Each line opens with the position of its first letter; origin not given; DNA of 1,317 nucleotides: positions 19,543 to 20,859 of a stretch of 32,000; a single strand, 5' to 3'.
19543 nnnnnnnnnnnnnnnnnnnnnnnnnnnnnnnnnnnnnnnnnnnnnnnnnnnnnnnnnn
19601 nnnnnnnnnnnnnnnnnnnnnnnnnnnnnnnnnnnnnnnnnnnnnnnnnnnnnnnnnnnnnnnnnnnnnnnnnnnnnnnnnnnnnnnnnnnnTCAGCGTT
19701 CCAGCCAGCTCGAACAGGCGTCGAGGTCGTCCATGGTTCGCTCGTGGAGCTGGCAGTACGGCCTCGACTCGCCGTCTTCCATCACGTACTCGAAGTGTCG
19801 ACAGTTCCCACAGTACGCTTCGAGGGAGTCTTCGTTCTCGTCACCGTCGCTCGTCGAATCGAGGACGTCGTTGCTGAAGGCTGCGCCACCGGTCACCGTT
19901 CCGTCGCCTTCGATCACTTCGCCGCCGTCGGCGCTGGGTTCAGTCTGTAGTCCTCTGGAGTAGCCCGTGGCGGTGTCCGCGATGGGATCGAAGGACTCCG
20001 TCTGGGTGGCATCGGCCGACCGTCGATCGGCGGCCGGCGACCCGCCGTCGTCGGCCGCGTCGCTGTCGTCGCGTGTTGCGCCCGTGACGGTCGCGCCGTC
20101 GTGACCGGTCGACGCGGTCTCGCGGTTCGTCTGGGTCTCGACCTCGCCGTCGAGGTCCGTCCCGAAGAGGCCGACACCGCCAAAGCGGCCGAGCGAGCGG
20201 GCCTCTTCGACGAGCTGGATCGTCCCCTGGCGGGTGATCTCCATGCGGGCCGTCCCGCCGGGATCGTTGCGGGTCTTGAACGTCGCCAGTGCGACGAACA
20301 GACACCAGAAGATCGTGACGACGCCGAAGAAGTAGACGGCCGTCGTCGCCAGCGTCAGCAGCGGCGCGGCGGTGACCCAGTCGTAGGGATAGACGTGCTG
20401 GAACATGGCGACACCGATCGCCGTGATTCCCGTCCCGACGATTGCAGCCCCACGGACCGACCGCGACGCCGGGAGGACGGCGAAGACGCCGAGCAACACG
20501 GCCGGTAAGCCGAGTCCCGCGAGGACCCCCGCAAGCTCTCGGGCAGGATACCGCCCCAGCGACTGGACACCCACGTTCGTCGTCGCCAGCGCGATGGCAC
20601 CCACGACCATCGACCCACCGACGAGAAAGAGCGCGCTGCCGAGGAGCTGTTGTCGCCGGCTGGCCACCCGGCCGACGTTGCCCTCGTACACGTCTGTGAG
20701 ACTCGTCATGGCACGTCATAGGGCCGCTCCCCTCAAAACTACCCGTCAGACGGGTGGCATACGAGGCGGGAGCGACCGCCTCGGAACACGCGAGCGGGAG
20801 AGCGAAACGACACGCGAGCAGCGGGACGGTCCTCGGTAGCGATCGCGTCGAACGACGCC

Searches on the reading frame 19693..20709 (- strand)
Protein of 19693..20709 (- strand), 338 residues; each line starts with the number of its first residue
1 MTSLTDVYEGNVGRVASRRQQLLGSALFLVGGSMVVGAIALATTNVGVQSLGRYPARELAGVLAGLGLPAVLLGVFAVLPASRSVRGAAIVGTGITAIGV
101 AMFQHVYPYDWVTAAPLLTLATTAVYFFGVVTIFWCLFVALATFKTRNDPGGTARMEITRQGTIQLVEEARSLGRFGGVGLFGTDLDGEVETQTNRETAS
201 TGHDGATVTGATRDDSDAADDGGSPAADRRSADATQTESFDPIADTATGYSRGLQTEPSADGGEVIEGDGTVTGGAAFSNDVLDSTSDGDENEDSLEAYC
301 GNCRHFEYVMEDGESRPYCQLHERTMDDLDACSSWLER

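Call 19: find_encoding_contigs(protein=window:19693-20709:-, flank=1000, max_places=3)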
Protein window:19693-20709:- (338 aa): 6 contigs read that carry it; 3 places shown.
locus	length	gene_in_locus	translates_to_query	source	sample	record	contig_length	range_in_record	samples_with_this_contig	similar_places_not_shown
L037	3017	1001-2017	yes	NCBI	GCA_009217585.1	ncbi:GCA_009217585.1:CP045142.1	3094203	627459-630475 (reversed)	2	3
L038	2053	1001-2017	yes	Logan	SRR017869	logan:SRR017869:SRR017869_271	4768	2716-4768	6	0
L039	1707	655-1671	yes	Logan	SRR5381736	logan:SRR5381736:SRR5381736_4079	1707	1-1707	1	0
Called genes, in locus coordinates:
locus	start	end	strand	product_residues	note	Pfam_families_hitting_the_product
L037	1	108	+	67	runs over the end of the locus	-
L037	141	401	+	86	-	-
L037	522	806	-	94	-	PF19102:DUF5789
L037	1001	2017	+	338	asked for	PF23600:CdpA_N, PF23601:CdpA_C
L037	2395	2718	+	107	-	PF02150:Zn_ribbon_RPB9 (weak), PF01096:Zn_ribbon_TFIIS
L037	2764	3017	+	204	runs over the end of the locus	PF20127:DUF6517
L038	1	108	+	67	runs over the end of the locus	-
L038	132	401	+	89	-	-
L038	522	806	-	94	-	PF19102:DUF5789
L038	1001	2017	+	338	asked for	PF23600:CdpA_N, PF23601:CdpA_C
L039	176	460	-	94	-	PF19102:DUF5789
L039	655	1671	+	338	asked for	PF23600:CdpA_N, PF23601:CdpA_C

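Call 62: search_protein_families(library=pfam, proteins=[window:19693-20709:-], max_evalue=0.01)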
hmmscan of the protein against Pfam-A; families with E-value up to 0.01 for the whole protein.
window:19693-20709:- (338 aa): 2 families
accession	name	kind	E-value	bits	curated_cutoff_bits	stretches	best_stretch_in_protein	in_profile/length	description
PF23600.1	DUF7139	-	5.7e-50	169.3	30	1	2-150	1-150/150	Domain of unknown function (DUF7139)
PF23601.1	DUF7140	-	6.2e-21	74.5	27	1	298-337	2-41/42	Domain of unknown function (DUF7140)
